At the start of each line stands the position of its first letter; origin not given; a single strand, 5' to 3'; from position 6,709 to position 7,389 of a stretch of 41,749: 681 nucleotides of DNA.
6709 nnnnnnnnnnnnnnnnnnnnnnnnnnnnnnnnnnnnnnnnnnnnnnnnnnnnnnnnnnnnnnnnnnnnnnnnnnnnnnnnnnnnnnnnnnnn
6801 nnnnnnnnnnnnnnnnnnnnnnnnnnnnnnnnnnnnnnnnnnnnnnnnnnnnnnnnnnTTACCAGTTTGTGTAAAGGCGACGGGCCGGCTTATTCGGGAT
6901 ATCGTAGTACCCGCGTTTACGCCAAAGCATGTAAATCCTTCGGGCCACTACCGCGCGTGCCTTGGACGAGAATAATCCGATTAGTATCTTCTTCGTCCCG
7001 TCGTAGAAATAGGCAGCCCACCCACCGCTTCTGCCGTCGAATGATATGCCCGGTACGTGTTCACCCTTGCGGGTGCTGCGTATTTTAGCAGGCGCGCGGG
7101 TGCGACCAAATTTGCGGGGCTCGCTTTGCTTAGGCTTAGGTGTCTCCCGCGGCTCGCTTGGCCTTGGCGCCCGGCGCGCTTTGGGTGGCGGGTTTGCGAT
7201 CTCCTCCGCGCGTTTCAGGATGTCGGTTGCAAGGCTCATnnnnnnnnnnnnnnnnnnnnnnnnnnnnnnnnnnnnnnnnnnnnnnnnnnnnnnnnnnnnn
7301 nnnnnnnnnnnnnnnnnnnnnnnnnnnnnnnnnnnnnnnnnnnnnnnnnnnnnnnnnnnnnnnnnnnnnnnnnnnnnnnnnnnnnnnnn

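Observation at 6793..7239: AP2-domain protein in the Q position upstream of a promoter-terminator-holin arrangement: candidate new late antiterminator/activator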

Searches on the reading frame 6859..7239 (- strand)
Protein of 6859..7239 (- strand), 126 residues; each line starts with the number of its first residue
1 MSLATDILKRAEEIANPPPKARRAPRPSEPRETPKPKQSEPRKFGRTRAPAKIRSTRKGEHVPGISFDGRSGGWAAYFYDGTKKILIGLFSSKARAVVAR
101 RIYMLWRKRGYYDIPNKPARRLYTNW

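Call 3: search_protein_families(library=pfam, proteins=[window:6859-7239:-], max_evalue=0.1)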
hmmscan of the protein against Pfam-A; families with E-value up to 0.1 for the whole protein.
window:6859-7239:- (126 aa): 0 families

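Call 10: search_protein_families(library=phrogs, proteins=[window:6859-7239:-], max_evalue=0.01)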
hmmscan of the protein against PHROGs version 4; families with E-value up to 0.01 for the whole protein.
window:6859-7239:- (126 aa): 3 families
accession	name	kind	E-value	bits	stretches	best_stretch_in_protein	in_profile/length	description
phrog_4947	-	unknown function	1.3e-31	110.8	1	1-124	1-119/121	-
phrog_9632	-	unknown function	6.5e-17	62.8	1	45-124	16-93/97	-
phrog_99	-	DNA, RNA and nucleotide metabolism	0.00063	20.5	1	61-102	214-254/383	HNH endonuclease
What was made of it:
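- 6859..7239 (-): Gene for the 126-aa AP2-fold protein (PHROG 4947 family), last gene of the P1 operon. PHROG 4947 E = 1e-31 (call 10).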

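Call 11: find_homologous_proteins(query=window:6859-7239:-, max_evalue=0.001)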
Query window:6859-7239:- (126 aa): 35 proteins with E <= 0.001 among 54 candidates.
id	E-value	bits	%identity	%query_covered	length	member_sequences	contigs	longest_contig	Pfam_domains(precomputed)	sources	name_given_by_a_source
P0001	6.3e-77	274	98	100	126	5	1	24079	-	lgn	-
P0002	1.5e-76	272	98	100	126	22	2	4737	-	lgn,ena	-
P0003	4.1e-75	268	97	100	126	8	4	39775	-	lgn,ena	-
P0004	5.1e-75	267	96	100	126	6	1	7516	-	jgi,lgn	jgi:hypothetical protein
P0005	2.4e-73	262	96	100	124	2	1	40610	-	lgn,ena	-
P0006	5.2e-72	258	93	100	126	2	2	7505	-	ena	-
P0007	2.0e-71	256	93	100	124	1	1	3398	-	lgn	-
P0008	2.8e-71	255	94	100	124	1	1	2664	-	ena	-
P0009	5.7e-71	254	92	100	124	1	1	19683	-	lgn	-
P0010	1.4e-68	247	91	100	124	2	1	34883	-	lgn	-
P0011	6.1e-62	225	82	100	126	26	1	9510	-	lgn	-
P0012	6.5e-62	225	89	90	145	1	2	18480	-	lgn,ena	-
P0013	3.5e-61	223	80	100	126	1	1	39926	-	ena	-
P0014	1.8e-43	165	60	100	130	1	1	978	-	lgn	-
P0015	1.5e-41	159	62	100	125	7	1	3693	-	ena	-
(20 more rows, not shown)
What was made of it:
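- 6859..7239 (-): 35 close homologues (call 11).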

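Call 12: search_solved_structures(query=window:6859-7239:-, max_evalue=10, show_alignments=3)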
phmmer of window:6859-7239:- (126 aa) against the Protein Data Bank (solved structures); distinct sequences matched with E-value up to 10: 1.
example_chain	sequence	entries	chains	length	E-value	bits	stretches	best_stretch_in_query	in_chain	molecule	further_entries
3igm_B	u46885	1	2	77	0.14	15.3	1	61-84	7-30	PF14_0633 protein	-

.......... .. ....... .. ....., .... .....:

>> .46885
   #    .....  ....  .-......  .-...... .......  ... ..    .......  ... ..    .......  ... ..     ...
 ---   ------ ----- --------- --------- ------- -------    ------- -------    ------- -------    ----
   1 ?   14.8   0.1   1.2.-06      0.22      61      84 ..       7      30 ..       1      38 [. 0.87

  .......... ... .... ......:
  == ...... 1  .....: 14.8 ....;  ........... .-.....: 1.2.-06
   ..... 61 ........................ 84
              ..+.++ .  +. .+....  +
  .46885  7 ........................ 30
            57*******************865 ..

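Call 15: search_solved_structures(query=A1, max_evalue=10, show_alignments=4)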
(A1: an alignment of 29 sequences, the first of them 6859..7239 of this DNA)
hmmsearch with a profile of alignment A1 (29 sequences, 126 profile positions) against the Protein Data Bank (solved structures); distinct sequences matched with E-value up to 10: 5.
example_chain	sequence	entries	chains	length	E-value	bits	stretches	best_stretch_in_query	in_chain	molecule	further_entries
7et4_A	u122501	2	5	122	0.1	16.4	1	57-97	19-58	AP2/ERF and B3 domain-containing transcription repressor TEM1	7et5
7wq5_A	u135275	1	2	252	0.18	15.5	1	57-100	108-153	Ethylene-responsive transcription factor WRI1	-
3igm_B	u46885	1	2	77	0.31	14.8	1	60-83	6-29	PF14_0633 protein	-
9g6k_Lk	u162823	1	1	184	1.2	12.9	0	45-84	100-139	AP2 domain transcription factor AP2VIIb-2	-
5gyl_A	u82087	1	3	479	3.3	11.4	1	15-90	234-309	legumin-like protein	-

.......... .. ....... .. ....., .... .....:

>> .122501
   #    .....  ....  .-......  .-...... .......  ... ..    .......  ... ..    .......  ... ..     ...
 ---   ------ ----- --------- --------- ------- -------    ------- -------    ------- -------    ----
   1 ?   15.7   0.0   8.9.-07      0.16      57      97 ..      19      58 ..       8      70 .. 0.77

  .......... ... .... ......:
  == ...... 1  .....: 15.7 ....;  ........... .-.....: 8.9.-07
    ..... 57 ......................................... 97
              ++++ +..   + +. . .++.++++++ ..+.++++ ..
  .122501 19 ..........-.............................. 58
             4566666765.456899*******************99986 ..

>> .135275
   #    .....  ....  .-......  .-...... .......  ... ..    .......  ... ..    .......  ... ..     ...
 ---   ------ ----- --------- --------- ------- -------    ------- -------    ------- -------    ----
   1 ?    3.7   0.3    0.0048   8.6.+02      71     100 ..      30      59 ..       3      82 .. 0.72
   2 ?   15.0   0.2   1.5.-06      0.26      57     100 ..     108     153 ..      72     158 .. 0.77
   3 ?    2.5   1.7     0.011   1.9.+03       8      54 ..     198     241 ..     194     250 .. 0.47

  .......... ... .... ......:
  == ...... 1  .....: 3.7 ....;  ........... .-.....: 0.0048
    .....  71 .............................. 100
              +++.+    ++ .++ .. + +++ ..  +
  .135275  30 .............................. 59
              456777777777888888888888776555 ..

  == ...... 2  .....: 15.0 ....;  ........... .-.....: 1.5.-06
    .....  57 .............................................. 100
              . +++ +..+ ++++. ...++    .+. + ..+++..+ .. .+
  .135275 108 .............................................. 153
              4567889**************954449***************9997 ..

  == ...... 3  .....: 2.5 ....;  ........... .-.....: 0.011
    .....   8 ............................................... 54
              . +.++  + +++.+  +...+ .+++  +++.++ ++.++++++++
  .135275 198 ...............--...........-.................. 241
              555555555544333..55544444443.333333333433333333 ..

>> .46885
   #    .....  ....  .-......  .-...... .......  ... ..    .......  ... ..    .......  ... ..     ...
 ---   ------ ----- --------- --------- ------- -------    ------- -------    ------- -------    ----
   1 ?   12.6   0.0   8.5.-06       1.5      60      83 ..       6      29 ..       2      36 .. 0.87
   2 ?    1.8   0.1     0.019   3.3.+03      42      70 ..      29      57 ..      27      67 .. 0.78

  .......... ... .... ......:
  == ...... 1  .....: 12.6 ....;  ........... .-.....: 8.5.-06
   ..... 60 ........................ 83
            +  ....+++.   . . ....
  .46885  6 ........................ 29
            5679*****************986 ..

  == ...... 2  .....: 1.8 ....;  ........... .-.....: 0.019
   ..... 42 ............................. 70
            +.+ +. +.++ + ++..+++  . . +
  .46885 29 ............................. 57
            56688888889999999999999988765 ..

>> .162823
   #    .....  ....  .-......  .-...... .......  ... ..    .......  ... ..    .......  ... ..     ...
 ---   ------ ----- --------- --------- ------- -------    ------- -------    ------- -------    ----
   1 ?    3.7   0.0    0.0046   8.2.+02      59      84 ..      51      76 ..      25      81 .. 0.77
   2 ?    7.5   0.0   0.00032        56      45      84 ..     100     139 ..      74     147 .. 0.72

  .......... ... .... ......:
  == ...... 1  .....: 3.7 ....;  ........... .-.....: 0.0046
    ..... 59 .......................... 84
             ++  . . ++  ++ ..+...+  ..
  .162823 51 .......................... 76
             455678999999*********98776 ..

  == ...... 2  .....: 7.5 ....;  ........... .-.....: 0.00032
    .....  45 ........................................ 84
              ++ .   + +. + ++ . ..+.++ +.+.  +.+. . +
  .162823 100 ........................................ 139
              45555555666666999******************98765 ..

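Call 17: search_protein_families(library=pfam, alignment_id=A1, max_evalue=1)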
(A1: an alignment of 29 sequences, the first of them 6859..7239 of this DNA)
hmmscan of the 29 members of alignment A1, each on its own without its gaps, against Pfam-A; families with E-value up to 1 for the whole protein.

A. member 1, window:6859-7239:- (126 aa): 0 families

B. families by the number of members that match (of 29 scanned): 8 families
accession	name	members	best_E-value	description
PF00847.26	AP2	11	0.00045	AP2 domain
PF21280.2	Helicase_dom4_arc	2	0.0055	Archaeal helicase, domain 4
PF08272.16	Zn_Ribbon_Topo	1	0.12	Topoisomerase I zinc-ribbon-like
PF25536.1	DUF7920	1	0.17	Domain of unknown function (DUF7920)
PF07653.23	SH3_2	1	0.22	Variant SH3 domain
PF13411.12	MerR_1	1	0.22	MerR HTH family regulatory protein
PF02711.19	Pap_E4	1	0.25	E4 protein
PF15661.10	CF222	1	0.69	C6orf222, uncharacterised family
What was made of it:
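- On AP2/ERF DNA-binding domain (PF00847): 11 of 29 members hit PF00847, best E = 4.5e-4, below the gathering score (call 17).
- Checked: 11 of 29 family members hit PF00847 (call 17).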

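Call 26: predict_structure(alignment_id=A2)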
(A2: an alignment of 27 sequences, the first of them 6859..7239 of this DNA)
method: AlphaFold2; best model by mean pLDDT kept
length: 126 residues; sequences in the alignment: 27
mean_pLDDT: 70.9   pTM: 0.45
mean pLDDT of the five models: 70.9, 70.0, 69.9, 69.0, 68.1
residues with pLDDT >= 90: 1; 70-90: 55; 50-70: 62; < 50: 8
segments of 3 or more residues with pLDDT < 50: 30-32
pLDDT, mean of each block of 10 residues (from residue 1): 67 65 57 53 64 61 85 86 85 87 87 64 51
secondary structure, 60 per line:
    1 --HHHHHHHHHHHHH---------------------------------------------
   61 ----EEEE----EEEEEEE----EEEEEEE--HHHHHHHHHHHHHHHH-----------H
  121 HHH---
elements in order: H3-15 E65-68 E73-79 E84-90 H93-108 H120-123
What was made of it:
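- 6916..7059 (-): Residues 61-108, AP2 domain (strands 65-68, 73-79, 84-90; helix 93-108). Model in call 26.
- On AP2/ERF DNA-binding domain (PF00847): Strands 65-68, 73-79 and 84-90, helix 93-108, pLDDT about 86 (call 26).
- Checked: The AlphaFold model has a three-strand sheet plus helix with pLDDT about 86 (call 26).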

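Call 27: find_related_loci(query=A2, collection=viral_contigs, flank=3000)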
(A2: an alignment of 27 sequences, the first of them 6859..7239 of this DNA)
Query A2 (126 aa) in viral_contigs; peptide patterns used: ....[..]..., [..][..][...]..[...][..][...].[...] (x = any residue, [..] = any of these).
113 stretches matched a pattern; 61 encode a relative of the query (tblastn E <= 1e-3); 61 distinct loci.
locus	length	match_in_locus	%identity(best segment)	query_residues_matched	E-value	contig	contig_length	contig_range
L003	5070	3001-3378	97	1-126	2e-78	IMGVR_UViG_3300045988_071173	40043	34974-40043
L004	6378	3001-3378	82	1-126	6e-66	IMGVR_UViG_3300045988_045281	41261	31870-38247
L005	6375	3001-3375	50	1-124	1e-31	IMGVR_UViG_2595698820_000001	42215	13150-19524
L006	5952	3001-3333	40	1-126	7e-23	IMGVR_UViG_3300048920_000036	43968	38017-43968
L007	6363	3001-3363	44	1-124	2e-20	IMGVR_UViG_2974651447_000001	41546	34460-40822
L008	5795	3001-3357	41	1-124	3e-20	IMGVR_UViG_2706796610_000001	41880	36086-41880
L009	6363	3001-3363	41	1-124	5e-20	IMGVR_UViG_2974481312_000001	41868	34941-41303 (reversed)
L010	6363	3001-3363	42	1-124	5e-20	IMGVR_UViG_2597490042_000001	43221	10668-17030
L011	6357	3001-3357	41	1-124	4e-19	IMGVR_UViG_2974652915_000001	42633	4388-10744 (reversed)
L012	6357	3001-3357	41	1-124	4e-19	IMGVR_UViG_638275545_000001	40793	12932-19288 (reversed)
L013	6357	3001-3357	41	1-124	4e-19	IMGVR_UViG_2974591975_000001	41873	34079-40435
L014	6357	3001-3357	41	1-124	5e-19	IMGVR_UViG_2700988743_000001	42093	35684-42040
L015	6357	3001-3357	40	1-124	1e-18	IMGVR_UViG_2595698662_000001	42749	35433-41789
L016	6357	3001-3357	40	1-124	1e-18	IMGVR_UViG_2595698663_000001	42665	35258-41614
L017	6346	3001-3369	39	1-124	3e-18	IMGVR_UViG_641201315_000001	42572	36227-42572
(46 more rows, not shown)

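Call 29: search_dna_similar(query=window:6859-7239:-, collection=phages, mode=protein, max_rows=60, rows=spread, max_evalue=0.001)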
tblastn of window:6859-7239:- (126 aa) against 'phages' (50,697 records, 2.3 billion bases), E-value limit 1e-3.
Records with a match: 516; places in all: 520; records where one place covers at least 80% of the query: 315.
Best place of each record, by identity: 60-80% 3; <60% 513.
By first word of the organism name: Salmonella 358; Escherichia 106; Klebsiella 28; Kagunavirus 10; Enterobacter 4; Serratia 4; Raoultella 2; Jerseyvirus 1; Pseudomonas 1; Proteus 1; and 1 more.
By host as written in the record: Escherichia coli 59; Salmonella enterica subsp. enterica serovar Enteritidis 55; Salmonella enterica 54; Salmonella enterica subsp. enterica serovar Typhimurium 48; Salmonella sp. 37; - 25; Salmonella enterica subsp. enterica serovar Enteritidis PT1 20; Klebsiella pneumoniae 14; and 97 more.
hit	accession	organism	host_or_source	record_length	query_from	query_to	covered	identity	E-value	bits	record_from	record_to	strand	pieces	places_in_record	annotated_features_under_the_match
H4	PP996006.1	Salmonella phage W5_chr3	Salmonella enterica subsp. enterica ...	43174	1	124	98%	49.2%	2e-25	105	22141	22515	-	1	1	hypothetical protein (x2)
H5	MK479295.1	Salmonella phage vB_SenS_SE1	Salmonella enterica subsp. enterica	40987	1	124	98%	49.2%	4e-23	98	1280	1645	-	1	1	hypothetical protein (x2)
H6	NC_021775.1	Salmonella phage FSL SP-031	Salmonella enterica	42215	1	124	98%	47.6%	1e-23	100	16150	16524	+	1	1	hypothetical protein | nucleotide kinase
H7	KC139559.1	Salmonella phage FSL SP-049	Salmonella enterica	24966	1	124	98%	46.8%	6e-23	98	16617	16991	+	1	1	hypothetical protein (x2)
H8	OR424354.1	Salmonella phage vB_SenS_TUMS_E6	Salmonella enterica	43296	1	124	98%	42.4%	3e-14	73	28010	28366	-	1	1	hypothetical protein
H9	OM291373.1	Salmonella phage PBSE191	Salmonella enterica subsp. enterica ...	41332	1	124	98%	42.4%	3e-14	73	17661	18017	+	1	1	hypothetical protein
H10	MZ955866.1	Salmonella phage vB_SenS_TUMS_E4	Salmonella enterica subsp. enterica ...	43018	1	124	98%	41.9%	6e-14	72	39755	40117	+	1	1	hypothetical protein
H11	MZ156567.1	Salmonella phage 26YS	Salmonella enterica subsp. enterica ...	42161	1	124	98%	41.9%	2e-13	71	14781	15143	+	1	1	record has no annotation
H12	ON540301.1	Salmonella phage SG102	Salmonella enterica subsp. enterica ...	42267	1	124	98%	41.6%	7e-14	72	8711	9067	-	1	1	hypothetical protein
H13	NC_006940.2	Salmonella phage SS3e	Salmonella enterica subsp. enterica ...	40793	1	124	98%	41.6%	1e-13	72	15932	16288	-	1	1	hypothetical protein (x2)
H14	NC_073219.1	Salmonella phage sidste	Salmonella enterica subsp. enterica ...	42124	1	124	98%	41.6%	1e-13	71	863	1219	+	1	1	hypothetical protein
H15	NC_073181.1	Salmonella phage 5sent1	Salmonella enterica subsp. enterica ...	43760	1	124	98%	41.6%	1e-13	71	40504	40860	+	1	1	putative NHN endonuclease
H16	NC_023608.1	Salmonella phage vB_SenS-Ent2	Salmonella enterica subsp. enterica ...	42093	1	124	98%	41.6%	1e-13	71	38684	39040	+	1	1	SEP2_gp47: hypothetical protein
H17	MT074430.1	Salmonella phage pink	Salmonella enterica subsp. enterica ...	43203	1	124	98%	41.6%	1e-13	71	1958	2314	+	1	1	hypothetical protein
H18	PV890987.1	Salmonella phage GSP006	Salmonella enterica subsp. enterica ...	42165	1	124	98%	41.6%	2e-13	71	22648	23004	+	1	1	hypothetical protein (x2)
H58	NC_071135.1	Klebsiella phage MEW1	Klebsiella pneumoniae B5055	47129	62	124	50%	35.4%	4e-4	44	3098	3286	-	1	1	hypothetical protein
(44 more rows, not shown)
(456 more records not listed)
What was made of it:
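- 6859..7239 (-): 516 phage records by tblastn (call 29).
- The gene is core to the subfamily: 516 records (call 29). It is annotated 'hypothetical' in nearly all of 516 records (call 29).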

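Call 31: fold_search(model_id=the predicted structure, library=pdb)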
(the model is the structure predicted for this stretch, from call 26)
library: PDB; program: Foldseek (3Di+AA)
matches with E <= 10: 122; with E <= 0.001: 0
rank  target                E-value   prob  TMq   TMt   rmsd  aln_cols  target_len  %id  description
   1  7et5                  2.9e-02  1.00  0.34  0.42   5.9        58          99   22  Crystal structure of Arabidopsis TEM1 AP2 domain (released 2021-09-15)
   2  3igm_A                3.8e-02  0.87  0.21  0.43  14.6        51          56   29  A 2.2A crystal structure of the AP2 domain of PF14_0633 from P. falciparum, bound as a domain-swapped dimer to its cog (released 2009-11-10)
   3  7et4_A                4.9e-02  1.00  0.34  0.41   6.0        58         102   22  Crystal structure of Arabidopsis TEM1 AP2 domain (released 2021-09-15)
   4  3igm_B                5.2e-02  0.75  0.21  0.40  16.4        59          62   27  A 2.2A crystal structure of the AP2 domain of PF14_0633 from P. falciparum, bound as a domain-swapped dimer to its cog (released 2009-11-10)
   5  7et4_D                7.2e-02  0.99  0.34  0.40   6.1        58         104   22  Crystal structure of Arabidopsis TEM1 AP2 domain (released 2021-09-15)
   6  7et4_J                1.2e-01  0.98  0.34  0.41   6.1        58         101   22  Crystal structure of Arabidopsis TEM1 AP2 domain (released 2021-09-15)
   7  7wq5_B                2.8e-01  0.91  0.30  0.25   3.8        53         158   19  Crystal structure of Arabidopsis transcriptional factor WRINKLED1 with dsDNA (released 2022-08-31)
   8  7wq5_A                3.6e-01  0.80  0.33  0.25   9.1        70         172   20  Crystal structure of Arabidopsis transcriptional factor WRINKLED1 with dsDNA (released 2022-08-31)
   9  9i05_Xn               3.8e-01  0.21  0.21  0.16   4.9        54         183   20  Cryo-EM structure of the large subunit of the mitochondrial ribosome from Toxoplasma gondii (released 2025-06-11)
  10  9g6k_LG               4.4e-01  0.21  0.28  0.24  17.9       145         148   17  LSU structure derived from the LSU sample of the mitoribosome from T. gondii. (released 2024-12-11)
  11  7et4_G                4.7e-01  0.87  0.34  0.42   6.1        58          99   22  Crystal structure of Arabidopsis TEM1 AP2 domain (released 2021-09-15)
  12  9g6k_Lk               6.0e-01  0.41  0.27  0.20   5.8        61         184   18  LSU structure derived from the LSU sample of the mitoribosome from T. gondii. (released 2024-12-11)
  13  9hqv_Yn               7.8e-01  0.57  0.29  0.19   3.2        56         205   23  Cryo-EM structure of the small subunit of the mitochondrial ribosome from Toxoplasma gondii (released 2025-06-11)
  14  9fi8_HR               1.4e+00  0.18  0.27  0.22   8.7        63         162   21  SSU(head) structure derived from the SSU sample of the mitoribosome from T. gondii. (released 2024-12-11)
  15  9i05_XH               1.6e+00  0.21  0.23  0.18   4.9        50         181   18  Cryo-EM structure of the large subunit of the mitochondrial ribosome from Toxoplasma gondii (released 2025-06-11)
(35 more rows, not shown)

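Call 50: get_annotated_region(hit=H58, flank=3500)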
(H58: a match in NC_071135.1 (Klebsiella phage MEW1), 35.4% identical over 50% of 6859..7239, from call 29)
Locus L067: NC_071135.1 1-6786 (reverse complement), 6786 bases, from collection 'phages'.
description: Klebsiella phage MEW1, complete genome.
organism: Klebsiella phage MEW1 (NCBI taxid 2776813)
taxonomy: Viruses; Duplodnaviria; Heunggongvirae; Uroviricota; Caudoviricetes; Jedunavirus
host: Klebsiella pneumoniae B5055; source: The Merri Creek watercourse; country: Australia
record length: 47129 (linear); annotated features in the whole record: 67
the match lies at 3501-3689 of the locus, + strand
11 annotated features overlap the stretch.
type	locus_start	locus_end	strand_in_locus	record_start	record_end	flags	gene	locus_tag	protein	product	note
CDS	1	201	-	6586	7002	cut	-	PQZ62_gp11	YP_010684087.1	virion structural protein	-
CDS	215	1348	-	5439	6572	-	-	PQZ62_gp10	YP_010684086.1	tail sheath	-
CDS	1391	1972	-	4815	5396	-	-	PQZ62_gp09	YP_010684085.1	tail-completion protein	-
CDS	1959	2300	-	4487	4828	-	-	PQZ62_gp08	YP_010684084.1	head closure protein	-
CDS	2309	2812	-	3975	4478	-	-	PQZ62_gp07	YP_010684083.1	tail completion or Neck1 protein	-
CDS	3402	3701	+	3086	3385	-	-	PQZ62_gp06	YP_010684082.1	hypothetical protein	-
CDS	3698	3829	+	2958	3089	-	-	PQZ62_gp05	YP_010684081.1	putative iron-only hydrogenase system regulator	-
CDS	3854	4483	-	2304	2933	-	-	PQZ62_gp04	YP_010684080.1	virion structural protein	-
CDS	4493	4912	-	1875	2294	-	-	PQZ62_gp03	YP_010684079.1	virion structural protein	-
CDS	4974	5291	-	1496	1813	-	-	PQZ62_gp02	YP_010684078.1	hypothetical protein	-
CDS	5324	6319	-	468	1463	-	-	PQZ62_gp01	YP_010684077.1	putative Hef-like homing endonuclease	-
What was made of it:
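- Tried and rejected: Context of distant stand-alone AP2 homologues: in Jedunavirus MEW1 the gene sits inside the structural module, not next to lysis genes (call 50).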

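Call 56: search_protein_representatives(alignment_id=A2)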
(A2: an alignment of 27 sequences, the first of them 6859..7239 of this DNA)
Query: 27 sequences, 128 profile positions. Proteins with E-value up to 0.001 (for the whole library): 1262; up to 1e-10: 98; up to 1e-30: 4. The best 150 are listed.
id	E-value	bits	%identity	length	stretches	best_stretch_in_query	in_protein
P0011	5.2e-54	198.4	-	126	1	1-128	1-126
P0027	2.2e-49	183.5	-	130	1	1-128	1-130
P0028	1.2e-43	164.9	-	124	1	1-128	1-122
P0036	1.5e-31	125.8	-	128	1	1-127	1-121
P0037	1.7e-29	119.1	-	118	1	1-127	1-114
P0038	4.1e-29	117.9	-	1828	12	52-101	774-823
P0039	1.9e-28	115.8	-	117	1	1-128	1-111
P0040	2.2e-28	115.6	-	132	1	1-128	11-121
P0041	7.3e-28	113.9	-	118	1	1-127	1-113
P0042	1.3e-27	113.1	-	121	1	1-126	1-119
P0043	6.8e-27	110.8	-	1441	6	25-100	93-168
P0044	4.8e-26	108.0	-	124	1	1-128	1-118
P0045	1.7e-25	106.2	-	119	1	1-127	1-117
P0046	1.8e-25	106.2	-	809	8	55-118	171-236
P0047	1.7e-24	103.0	-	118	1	1-127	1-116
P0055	3.5e-21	92.3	-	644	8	61-104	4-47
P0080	3.3e-14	69.7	-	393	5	51-105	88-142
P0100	2.4e-12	63.7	-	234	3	53-105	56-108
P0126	7.9e-11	58.8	-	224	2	58-102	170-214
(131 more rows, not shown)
